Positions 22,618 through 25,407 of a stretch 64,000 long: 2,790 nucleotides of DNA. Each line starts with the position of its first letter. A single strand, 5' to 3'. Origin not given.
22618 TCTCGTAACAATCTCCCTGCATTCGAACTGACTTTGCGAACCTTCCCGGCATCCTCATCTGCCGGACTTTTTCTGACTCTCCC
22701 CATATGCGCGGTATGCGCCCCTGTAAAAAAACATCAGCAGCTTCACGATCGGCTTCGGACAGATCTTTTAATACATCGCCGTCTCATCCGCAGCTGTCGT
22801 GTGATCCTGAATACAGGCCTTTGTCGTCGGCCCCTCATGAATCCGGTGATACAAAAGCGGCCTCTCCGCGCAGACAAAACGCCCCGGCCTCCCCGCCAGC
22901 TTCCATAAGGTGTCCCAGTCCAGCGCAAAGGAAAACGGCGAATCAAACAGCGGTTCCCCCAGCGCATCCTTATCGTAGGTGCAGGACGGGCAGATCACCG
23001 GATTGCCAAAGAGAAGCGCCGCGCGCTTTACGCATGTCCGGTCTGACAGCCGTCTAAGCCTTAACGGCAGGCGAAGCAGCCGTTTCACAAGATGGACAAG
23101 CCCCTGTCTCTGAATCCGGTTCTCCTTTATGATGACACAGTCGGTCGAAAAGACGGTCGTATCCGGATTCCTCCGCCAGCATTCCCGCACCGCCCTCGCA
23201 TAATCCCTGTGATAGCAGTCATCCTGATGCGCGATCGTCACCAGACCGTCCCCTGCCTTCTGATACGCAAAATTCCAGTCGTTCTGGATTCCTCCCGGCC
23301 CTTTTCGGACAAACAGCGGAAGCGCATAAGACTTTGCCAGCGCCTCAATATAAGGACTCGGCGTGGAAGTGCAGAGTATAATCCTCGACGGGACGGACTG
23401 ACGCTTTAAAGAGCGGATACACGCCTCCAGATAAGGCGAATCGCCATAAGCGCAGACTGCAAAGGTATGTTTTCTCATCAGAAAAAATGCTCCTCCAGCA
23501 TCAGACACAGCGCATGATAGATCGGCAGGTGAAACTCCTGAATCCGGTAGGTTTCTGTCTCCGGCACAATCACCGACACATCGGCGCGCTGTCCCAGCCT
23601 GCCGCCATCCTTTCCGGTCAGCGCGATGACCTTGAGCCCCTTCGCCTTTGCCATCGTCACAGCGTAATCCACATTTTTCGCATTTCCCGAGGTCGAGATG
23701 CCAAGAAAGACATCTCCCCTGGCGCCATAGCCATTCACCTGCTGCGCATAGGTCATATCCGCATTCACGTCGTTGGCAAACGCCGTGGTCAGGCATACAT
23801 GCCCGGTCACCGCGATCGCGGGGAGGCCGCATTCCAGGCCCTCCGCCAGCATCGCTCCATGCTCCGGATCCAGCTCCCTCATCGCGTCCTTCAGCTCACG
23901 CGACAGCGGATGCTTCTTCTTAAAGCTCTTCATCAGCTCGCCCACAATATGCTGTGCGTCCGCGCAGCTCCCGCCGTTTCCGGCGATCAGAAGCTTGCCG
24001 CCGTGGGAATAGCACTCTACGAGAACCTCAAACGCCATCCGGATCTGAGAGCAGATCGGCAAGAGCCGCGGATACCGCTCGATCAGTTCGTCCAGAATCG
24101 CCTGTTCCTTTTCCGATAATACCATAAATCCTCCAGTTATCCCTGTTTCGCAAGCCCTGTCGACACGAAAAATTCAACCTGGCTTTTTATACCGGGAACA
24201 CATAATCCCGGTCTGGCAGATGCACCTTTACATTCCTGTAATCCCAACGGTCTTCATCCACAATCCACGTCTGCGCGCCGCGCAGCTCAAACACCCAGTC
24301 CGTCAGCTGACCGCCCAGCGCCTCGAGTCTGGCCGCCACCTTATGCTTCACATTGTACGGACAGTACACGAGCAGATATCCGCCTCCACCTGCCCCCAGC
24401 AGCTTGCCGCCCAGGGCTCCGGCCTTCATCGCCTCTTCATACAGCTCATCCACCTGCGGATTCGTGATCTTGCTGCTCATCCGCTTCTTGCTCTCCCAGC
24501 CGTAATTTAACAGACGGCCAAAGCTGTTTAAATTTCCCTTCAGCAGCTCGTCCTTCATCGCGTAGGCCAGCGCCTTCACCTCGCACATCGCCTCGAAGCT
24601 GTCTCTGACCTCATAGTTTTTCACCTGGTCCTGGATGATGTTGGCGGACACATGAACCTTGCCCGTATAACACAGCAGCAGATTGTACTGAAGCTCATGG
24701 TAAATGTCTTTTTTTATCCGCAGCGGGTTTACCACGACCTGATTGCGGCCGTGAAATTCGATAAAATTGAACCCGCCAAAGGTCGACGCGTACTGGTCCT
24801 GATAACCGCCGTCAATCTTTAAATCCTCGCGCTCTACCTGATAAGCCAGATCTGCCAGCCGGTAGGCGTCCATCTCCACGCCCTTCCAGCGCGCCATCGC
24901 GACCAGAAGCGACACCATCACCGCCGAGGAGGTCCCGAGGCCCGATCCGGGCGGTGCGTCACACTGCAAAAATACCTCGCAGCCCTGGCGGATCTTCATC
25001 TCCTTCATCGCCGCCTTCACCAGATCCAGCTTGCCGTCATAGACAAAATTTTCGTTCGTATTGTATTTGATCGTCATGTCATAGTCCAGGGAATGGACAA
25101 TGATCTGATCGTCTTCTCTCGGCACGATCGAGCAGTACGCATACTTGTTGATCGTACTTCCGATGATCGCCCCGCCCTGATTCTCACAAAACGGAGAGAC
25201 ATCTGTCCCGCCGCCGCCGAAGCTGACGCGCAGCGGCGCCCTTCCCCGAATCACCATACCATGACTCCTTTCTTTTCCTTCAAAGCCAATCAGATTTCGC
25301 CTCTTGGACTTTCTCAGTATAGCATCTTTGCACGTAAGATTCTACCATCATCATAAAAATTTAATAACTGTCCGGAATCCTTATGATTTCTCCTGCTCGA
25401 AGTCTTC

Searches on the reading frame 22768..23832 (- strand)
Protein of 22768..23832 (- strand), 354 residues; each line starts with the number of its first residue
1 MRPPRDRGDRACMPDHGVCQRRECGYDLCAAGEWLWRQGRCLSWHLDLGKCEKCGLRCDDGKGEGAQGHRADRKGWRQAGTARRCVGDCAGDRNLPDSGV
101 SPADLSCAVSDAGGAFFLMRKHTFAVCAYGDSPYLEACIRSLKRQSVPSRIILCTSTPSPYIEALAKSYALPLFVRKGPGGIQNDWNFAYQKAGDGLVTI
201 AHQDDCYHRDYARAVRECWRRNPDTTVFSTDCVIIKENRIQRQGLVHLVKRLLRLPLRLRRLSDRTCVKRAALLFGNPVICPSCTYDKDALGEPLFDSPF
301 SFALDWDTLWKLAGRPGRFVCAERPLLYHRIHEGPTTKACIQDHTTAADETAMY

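Call 10: search_protein_families(library=pfam, proteins=[window:22768-23832:-], max_evalue=0.001)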
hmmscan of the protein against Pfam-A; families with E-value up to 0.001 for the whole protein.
window:22768-23832:- (354 aa): 1 family
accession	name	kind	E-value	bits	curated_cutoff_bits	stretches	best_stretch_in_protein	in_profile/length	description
PF00535.33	Glycos_transf_2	-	1.3e-06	28.8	23.3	1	125-249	3-134/168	Glycosyl transferase family 2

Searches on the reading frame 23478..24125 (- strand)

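Call 11: search_protein_families(library=pfam, proteins=[window:23478-24125:-], max_evalue=0.001)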
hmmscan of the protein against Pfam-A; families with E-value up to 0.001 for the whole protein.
window:23478-24125:- (215 aa): 2 families
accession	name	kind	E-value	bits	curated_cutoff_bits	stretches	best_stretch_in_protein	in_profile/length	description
PF13580.11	SIS_2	-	6.7e-18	65.5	27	2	99-171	66-138/138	SIS domain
PF01380.27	SIS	-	3.4e-09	37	25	1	114-193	31-110/131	SIS domain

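Call 56: search_protein_families(library=ncbifam, proteins=[window:23478-24125:-], max_evalue=0.00001)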
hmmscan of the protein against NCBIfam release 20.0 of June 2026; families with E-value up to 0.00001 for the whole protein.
window:23478-24125:- (215 aa): 10 families
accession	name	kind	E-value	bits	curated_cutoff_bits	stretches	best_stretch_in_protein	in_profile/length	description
NF010546.0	PRK13936.1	equivalog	1e-43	149.4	276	2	100-213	75-191/197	phosphoheptose isomerase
TIGR00441.1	gmhA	equivalog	1.1e-42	145.7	209.45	2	100-211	43-154/154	D-sedoheptulose 7-phosphate isomerase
NF001628.0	PRK00414.1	equivalog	1.2e-33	116.3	265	1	99-212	75-188/192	D-sedoheptulose 7-phosphate isomerase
NF008138.0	PRK10886.1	equivalog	2.3e-28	99.3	352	1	99-215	72-191/196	DnaA initiator-associating protein DiaA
NF010547.0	PRK13938.1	equivalog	1.1e-25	90.5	320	1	103-213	80-190/196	D-sedoheptulose 7-phosphate isomerase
NF040776.2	AlsR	equivalog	1.9e-07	30.3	400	1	136-192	176-232/279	transcriptional repressor AlsR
NF008458.0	PRK11337.1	equivalog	7.2e-07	28.5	378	1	136-192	188-244/293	MurR/RpiR family transcriptional regulator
TIGR03127.2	RuMP_HxlB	equivalog_domain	1.1e-06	28.7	160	1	136-193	72-129/178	6-phospho-3-hexuloisomerase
NF041755.1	RuMP_HxlAB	equivalog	3.4e-06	26.3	500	1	136-195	288-347/391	bifunctional 3-hexulose-6-phosphate synthase/6-phospho-3-hexuloisomerase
TIGR00274.1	TIGR00274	equivalog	6.7e-06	25.4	302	0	136-185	126-175/291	N-acetylmuramic acid 6-phosphate etherase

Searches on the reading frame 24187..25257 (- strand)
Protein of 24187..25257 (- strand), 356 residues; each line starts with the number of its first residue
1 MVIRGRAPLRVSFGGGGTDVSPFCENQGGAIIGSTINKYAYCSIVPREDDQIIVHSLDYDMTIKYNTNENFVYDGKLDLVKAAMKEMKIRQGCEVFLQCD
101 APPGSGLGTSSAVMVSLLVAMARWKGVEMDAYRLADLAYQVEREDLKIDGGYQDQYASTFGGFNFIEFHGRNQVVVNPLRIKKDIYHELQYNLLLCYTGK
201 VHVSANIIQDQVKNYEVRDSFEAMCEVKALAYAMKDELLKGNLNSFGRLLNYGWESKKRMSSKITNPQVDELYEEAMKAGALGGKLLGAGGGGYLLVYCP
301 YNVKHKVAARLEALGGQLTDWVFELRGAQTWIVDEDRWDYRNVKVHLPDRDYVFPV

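Call 10: search_protein_families(library=pfam, proteins=[window:24187-25257:-], max_evalue=0.001)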
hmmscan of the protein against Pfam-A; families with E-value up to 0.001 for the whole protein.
window:24187-25257:- (356 aa): 2 families
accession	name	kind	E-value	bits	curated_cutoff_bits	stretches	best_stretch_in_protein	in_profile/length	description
PF00288.32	GHMP_kinases_N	-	1.7e-18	67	22.3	1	79-162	2-87/87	GHMP kinases N terminal domain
PF08544.19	GHMP_kinases_C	-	2.3e-11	44.3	21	1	234-307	1-75/85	GHMP kinases C terminal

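Call 56: search_protein_families(library=ncbifam, proteins=[window:24187-25257:-], max_evalue=0.00001)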
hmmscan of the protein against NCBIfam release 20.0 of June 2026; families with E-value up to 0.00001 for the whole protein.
window:24187-25257:- (356 aa): 14 families
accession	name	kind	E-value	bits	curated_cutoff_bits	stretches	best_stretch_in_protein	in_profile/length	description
NF049969.1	GlMnHpPKinHddA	equivalog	6.5e-87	292.1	600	1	1-332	1-337/338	D-glycero-D-manno-heptose 7-phosphate kinase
NF009948.0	PRK13412.1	equivalog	3.3e-36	124.4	721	1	90-297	724-933/974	bifunctional fucokinase/fucose-1-phosphate guanylyltransferase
TIGR00549.1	mevalon_kin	equivalog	4.2e-23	82.2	163.05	1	32-297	20-275/276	mevalonate kinase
NF003036.0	PRK03926.1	equivalog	1.5e-18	67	403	1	79-317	63-285/302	mevalonate kinase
NF003705.0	PRK05322.1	equivalog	9.5e-17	60.8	385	1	26-161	37-181/388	galactokinase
NF003006.0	PRK03817.1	equivalog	1.9e-15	56.7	443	1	6-168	5-163/352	galactokinase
NF001816.0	PRK00555.1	equivalog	3.1e-15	56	509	2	3-165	3-164/363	galactokinase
TIGR01920.1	Shik_kin_archae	equivalog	1.9e-12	47.1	126.85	1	77-165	54-143/266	shikimate kinase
TIGR00131.1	gal_kin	equivalog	9e-12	44.6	226.65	1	7-162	22-180/388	galactokinase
NF003472.0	PRK05101.1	equivalog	4.9e-10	38.9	499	1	7-162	25-182/382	galactokinase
TIGR00191.1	thrB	equivalog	8.3e-09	34.7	168.25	1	36-178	23-160/304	homoserine kinase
NF002288.1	PRK01212.1-4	equivalog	2.1e-08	33.5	194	1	50-291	27-259/303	homoserine kinase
NF040957.1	Arch_PMK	equivalog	1.5e-06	28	500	1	65-297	50-285/316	phosphomevalonate kinase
NF040725.1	panto_kin_Meth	equivalog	4.7e-06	25.8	380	1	78-165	73-155/286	pantoate kinase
